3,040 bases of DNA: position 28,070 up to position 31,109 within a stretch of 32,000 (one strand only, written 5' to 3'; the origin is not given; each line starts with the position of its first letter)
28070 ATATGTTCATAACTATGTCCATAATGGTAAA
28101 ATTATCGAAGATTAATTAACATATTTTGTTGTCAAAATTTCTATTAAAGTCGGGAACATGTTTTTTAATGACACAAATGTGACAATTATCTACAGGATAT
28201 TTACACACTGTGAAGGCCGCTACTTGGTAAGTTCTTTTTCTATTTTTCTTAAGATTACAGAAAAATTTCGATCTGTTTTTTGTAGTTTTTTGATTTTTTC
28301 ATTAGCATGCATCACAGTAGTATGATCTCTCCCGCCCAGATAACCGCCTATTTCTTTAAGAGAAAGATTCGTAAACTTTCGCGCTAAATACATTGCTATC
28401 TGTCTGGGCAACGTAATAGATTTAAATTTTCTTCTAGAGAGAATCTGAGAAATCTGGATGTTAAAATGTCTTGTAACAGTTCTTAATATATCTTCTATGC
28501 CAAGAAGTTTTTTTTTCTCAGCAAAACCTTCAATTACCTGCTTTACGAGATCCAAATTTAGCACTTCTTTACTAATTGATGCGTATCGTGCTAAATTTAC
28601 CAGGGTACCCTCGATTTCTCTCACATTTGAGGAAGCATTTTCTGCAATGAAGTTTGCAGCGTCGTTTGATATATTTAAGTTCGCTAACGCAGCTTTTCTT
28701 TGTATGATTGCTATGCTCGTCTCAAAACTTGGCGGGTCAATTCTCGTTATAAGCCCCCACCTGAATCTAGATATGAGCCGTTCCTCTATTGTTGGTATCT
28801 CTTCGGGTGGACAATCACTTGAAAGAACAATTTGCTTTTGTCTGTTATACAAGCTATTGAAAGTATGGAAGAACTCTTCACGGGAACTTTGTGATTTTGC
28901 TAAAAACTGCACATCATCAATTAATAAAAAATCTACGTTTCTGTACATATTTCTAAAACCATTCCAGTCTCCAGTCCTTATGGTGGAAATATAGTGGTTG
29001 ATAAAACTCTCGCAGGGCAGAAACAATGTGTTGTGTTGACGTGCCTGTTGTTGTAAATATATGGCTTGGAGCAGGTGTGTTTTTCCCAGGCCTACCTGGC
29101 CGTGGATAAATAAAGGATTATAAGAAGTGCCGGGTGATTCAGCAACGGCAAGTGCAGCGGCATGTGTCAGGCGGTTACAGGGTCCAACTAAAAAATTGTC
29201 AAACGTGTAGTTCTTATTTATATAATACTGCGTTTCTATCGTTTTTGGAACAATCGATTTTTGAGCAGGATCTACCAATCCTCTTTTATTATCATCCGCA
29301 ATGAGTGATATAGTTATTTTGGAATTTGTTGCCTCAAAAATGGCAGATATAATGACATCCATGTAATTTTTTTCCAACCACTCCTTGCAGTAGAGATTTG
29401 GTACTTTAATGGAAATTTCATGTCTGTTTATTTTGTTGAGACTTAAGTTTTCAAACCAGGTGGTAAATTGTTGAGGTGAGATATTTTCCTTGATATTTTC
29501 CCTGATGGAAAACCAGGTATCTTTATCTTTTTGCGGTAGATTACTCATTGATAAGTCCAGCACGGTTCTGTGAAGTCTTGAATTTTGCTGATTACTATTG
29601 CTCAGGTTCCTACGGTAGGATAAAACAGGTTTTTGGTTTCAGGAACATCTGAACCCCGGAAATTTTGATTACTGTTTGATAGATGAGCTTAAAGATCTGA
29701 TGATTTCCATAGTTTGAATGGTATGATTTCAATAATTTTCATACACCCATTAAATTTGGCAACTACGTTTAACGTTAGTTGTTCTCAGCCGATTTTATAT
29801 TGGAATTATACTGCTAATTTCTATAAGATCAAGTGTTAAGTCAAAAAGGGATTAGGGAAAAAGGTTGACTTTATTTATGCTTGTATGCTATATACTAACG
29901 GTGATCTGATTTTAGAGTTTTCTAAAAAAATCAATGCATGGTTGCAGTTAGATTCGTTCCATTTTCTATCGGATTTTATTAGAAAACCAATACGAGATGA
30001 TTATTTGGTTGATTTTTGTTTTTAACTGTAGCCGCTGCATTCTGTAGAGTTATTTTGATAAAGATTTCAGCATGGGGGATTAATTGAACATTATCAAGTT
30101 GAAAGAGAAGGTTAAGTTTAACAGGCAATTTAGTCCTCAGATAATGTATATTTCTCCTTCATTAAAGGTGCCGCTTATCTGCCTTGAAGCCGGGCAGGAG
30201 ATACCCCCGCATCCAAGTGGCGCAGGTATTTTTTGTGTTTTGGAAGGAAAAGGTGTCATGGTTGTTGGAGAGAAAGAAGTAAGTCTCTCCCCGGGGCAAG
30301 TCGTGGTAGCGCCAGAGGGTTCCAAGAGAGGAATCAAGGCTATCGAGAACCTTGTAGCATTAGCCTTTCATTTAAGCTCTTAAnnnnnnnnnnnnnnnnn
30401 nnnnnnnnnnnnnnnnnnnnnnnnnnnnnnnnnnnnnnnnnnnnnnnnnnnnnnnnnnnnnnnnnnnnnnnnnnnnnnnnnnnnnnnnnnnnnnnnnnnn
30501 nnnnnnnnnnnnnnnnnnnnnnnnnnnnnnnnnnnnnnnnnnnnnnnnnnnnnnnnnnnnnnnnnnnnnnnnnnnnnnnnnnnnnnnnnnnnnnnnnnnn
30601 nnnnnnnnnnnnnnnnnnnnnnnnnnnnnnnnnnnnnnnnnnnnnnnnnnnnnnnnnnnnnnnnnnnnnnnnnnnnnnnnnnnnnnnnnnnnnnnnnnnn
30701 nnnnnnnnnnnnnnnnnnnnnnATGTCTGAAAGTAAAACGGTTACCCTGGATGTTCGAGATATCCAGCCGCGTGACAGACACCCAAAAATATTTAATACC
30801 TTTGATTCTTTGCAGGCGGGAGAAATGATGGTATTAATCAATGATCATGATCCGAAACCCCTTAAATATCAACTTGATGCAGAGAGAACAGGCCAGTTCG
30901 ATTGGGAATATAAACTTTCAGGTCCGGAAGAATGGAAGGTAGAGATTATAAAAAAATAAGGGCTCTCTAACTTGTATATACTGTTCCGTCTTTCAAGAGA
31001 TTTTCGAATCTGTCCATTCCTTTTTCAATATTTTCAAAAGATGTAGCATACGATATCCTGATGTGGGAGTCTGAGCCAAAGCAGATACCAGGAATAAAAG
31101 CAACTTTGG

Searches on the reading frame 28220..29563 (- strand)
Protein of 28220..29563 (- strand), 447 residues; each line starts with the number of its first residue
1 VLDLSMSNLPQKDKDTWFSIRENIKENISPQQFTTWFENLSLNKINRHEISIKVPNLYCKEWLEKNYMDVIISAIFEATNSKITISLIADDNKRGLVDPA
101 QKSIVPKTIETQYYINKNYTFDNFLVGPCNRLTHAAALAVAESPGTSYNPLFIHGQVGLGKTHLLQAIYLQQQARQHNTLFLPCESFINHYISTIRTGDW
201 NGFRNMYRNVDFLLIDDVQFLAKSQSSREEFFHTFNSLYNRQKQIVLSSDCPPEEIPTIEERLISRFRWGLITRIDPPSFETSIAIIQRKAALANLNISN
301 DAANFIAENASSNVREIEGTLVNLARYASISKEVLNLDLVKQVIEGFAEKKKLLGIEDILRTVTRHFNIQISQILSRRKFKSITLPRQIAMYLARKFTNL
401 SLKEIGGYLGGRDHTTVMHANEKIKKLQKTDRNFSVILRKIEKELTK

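Call 30: find_homologous_proteins(query=window:28220-29563:-, max_evalue=1e-100)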
Query window:28220-29563:- (447 aa): 1995 proteins with E <= 1e-100 among 8000 candidates; the best 120 are listed.
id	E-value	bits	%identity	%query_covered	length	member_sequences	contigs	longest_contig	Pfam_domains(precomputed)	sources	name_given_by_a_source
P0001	1.1e-292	988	100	99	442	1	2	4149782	PF11638.14,PF01695.24,PF00308.25,PF08299.18,PF13401.13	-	-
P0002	4.1e-260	881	88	99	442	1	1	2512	PF11638.14,PF01695.24,PF00308.25,PF08299.18,PF13401.13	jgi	jgi:chromosomal replication initiator protein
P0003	2.2e-257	872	88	99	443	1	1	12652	PF13173.13,PF11638.14,PF01695.24,PF00308.25,PF08299.18,PF13401.13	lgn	-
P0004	3.7e-255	865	86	99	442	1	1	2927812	PF11638.14,PF01695.24,PF00308.25,PF08299.18,PF13401.13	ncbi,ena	-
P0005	3.8e-254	861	86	99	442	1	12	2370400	PF11638.14,PF00308.25,PF08299.18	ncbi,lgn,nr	ncbi:MAG: chromosomal replication initiator protein DnaA [Candidatus Scalindua sp. AMX11]|nr:MAG: ch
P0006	8.3e-229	778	79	99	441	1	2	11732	PF11638.14,PF01695.24,PF00308.25,PF08299.18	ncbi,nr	ncbi:MAG: chromosomal replication initiator protein DnaA [Planctomycetes bacterium]|nr:chromosomal r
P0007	1.0e-205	702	82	85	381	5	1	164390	PF01695.24,PF00308.25,PF08299.18,PF13401.13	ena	-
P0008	4.1e-197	673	68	97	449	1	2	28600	PF11638.14,PF01695.24,PF00308.25,PF08299.18,PF13401.13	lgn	-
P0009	6.0e-197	673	68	97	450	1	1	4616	PF11638.14,PF01695.24,PF00308.25,PF08299.18,PF13401.13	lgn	-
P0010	1.1e-196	672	68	97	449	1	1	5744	PF11638.14,PF01695.24,PF00308.25,PF08299.18,PF13401.13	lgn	-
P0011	6.7e-196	669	68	97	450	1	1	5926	PF11638.14,PF01695.24,PF00308.25,PF08299.18,PF13401.13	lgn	-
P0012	9.1e-196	669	67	97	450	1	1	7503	PF11638.14,PF01695.24,PF00308.25,PF08299.18,PF13401.13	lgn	-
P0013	1.4e-195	668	67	97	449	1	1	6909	PF11638.14,PF22688.3,PF01695.24,PF00308.25,PF08299.18,PF13401.13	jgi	jgi:chromosomal replication initiator protein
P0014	1.7e-195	668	67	97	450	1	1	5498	PF11638.14,PF01695.24,PF00308.25,PF08299.18,PF13401.13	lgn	-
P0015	2.2e-195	668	67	97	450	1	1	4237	PF11638.14,PF01695.24,PF00308.25,PF08299.18,PF13401.13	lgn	-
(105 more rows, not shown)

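Call 31: find_encoding_contigs(protein=P0005, flank=4000, max_places=2)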
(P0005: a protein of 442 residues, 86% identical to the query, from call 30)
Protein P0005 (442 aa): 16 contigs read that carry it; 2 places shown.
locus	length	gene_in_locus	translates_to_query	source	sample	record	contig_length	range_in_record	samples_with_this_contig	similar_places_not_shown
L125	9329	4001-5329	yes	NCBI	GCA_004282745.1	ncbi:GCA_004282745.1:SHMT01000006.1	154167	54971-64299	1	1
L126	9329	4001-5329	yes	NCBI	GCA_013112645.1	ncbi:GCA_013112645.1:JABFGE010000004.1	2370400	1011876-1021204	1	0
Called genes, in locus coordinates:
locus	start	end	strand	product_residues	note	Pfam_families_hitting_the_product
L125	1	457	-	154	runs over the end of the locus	PF00582:Usp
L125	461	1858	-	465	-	PF00939:Na_sulph_symp, PF03600:CitMHS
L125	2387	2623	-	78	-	PF10006:DUF2249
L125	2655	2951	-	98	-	-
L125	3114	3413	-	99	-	PF07883:Cupin_2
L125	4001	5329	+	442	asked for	PF11638:DnaA_N, PF00308:Bac_DnaA, PF08299:Bac_DnaA_C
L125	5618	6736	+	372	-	PF00712:DNA_pol3_beta, PF02767:DNA_pol3_beta_2, PF02768:DNA_pol3_beta_3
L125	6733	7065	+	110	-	PF05258:DciA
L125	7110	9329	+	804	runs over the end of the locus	PF02518:HATPase_c, PF00204:DNA_gyraseB, PF01751:Toprim, PF00986:DNA_gyraseB_C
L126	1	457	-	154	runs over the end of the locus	PF00582:Usp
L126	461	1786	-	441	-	PF00939:Na_sulph_symp, PF03600:CitMHS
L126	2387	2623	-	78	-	PF10006:DUF2249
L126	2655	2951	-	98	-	-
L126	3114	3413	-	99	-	PF07883:Cupin_2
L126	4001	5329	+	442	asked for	PF11638:DnaA_N, PF00308:Bac_DnaA, PF08299:Bac_DnaA_C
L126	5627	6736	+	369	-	PF00712:DNA_pol3_beta, PF02767:DNA_pol3_beta_2, PF02768:DNA_pol3_beta_3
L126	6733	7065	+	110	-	PF05258:DciA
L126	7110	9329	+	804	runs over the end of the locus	PF02518:HATPase_c, PF00204:DNA_gyraseB, PF01751:Toprim, PF00986:DNA_gyraseB_C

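Call 32: find_encoding_contigs(protein=P0004, flank=4000, max_places=2)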
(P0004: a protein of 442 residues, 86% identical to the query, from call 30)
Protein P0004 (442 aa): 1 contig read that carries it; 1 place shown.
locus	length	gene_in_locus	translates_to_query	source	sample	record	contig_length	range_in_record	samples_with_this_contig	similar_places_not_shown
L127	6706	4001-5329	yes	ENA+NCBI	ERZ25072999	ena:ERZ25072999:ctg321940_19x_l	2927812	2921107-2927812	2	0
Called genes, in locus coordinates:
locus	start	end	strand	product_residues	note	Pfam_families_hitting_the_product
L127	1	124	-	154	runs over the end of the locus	PF00582:Usp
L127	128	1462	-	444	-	PF00939:Na_sulph_symp, PF03600:CitMHS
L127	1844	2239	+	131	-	PF00155:Aminotran_1_2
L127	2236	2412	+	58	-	-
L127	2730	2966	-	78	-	PF10006:DUF2249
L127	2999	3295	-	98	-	-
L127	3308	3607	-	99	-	PF07883:Cupin_2 (weak)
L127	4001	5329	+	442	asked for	PF11638:DnaA_N, PF00308:Bac_DnaA, PF01695:IstB_IS21 (weak), PF13401:AAA_22 (faint), PF08299:Bac_DnaA_C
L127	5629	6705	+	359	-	?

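Call 33: find_encoding_contigs(protein=P0003, flank=4000, max_places=2)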
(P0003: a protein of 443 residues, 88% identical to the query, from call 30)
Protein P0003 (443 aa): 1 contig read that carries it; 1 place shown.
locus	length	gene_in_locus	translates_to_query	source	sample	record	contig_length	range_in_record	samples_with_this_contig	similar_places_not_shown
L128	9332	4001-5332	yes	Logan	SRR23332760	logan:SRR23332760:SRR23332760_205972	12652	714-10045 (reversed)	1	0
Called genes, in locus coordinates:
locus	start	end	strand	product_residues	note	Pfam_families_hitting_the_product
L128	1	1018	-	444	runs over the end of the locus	PF00939:Na_sulph_symp, PF03600:CitMHS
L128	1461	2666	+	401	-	PF00155:Aminotran_1_2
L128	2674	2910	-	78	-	PF10006:DUF2249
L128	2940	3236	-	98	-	-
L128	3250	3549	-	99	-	PF07883:Cupin_2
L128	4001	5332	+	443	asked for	PF11638:DnaA_N, PF13173:AAA_14 (faint), PF00308:Bac_DnaA, PF01695:IstB_IS21 (weak), PF13401:AAA_22 (faint), PF08299:Bac_DnaA_C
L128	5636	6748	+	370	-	PF00712:DNA_pol3_beta, PF02767:DNA_pol3_beta_2, PF02768:DNA_pol3_beta_3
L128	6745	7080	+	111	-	PF05258:DciA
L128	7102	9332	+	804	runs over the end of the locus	PF02518:HATPase_c, PF00204:DNA_gyraseB, PF01751:Toprim, PF00986:DNA_gyraseB_C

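Call 47: find_encoding_contigs(protein=P0001, flank=500, max_places=3)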
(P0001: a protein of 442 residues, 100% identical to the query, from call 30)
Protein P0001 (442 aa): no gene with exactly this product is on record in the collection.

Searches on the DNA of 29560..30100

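Call 10: search_rna_families(source=window, start=29560, end=30100, threshold=evalue, max_evalue=10)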
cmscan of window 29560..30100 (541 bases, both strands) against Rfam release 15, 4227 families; matches with E-value up to 10: 6.
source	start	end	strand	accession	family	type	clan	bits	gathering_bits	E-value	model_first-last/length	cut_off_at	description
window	29914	29971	-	RF02433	SpF36_sRNA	Gene; sRNA;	-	19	48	6.6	1-51/51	no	Streptococcus sRNA SpF36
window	29703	29733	-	RF01326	CRISPR-DR13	Gene; CRISPR;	-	17.6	37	5.2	1-30/30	no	CRISPR RNA direct repeat element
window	29913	29992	+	RF03926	MIR1435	Gene; miRNA;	-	16.9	94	9.5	1-186/186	no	MIR1435 microRNA precursor family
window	29580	29655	+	RF01163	snoR64a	Gene; snRNA; snoRNA; CD-box;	-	16.6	45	3.8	1-77/77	no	Small nucleolar RNA snoR64a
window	29622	29736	-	RF01849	alpha_tmRNA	Gene;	CL00001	14.2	50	0.029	1-355/355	no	Alphaproteobacteria transfer-messenger RNA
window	29908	29937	-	RF04360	psbT-asRNA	Gene; antisense;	-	14.2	48.5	5.8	1-38/38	no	Plastid psbT antisense RNA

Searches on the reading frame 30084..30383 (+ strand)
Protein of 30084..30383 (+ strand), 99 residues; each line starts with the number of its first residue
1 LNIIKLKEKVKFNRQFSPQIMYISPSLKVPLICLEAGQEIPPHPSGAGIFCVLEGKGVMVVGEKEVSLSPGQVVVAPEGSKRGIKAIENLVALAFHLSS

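Call 14: search_protein_families(library=pfam, proteins=[window:30084-30383:+])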
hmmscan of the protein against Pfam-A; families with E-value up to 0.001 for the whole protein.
window:30084-30383:+ (99 aa): 1 family
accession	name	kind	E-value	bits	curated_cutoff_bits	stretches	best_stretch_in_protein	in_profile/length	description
PF07883.17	Cupin_2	-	2.5e-08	33.9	27.2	1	31-88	2-60/70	Cupin domain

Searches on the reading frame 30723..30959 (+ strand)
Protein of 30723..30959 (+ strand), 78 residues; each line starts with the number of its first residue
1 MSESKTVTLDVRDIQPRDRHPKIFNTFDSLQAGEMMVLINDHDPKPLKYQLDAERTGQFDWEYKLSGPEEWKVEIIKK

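Call 14: search_protein_families(library=pfam, proteins=[window:30723-30959:+])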
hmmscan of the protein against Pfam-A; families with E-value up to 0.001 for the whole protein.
window:30723-30959:+ (78 aa): 1 family
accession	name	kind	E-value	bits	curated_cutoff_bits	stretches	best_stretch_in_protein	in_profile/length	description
PF10006.14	DUF2249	-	8.1e-31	106.1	29.5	1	8-77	1-70/70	Uncharacterized conserved protein (DUF2249)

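Call 29: find_encoding_contigs(protein=window:30723-30959:+, flank=6000, max_places=6)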
Protein window:30723-30959:+ (78 aa): 5 contigs read that carry it; 4 places shown.
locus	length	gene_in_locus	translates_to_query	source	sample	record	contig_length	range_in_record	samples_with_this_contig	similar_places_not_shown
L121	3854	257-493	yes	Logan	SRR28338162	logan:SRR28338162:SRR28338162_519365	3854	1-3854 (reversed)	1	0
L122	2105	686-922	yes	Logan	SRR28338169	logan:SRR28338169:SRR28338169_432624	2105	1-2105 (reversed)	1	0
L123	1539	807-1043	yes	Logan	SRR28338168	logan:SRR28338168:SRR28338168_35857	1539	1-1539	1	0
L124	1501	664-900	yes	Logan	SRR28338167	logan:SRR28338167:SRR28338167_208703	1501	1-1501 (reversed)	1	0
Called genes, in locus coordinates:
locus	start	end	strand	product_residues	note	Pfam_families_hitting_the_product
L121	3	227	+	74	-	?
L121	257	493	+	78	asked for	PF10006:DUF2249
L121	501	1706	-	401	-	PF00155:Aminotran_1_2, PF01053:Cys_Met_Meta_PP (weak)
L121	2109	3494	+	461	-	PF00939:Na_sulph_symp, PF03600:CitMHS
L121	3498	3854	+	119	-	?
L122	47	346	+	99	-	PF07883:Cupin_2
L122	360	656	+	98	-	-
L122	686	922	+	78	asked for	PF10006:DUF2249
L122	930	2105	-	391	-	?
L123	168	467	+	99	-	PF07883:Cupin_2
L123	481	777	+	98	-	-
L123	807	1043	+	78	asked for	PF10006:DUF2249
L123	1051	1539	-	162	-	?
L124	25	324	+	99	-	PF07883:Cupin_2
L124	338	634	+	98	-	-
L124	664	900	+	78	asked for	PF10006:DUF2249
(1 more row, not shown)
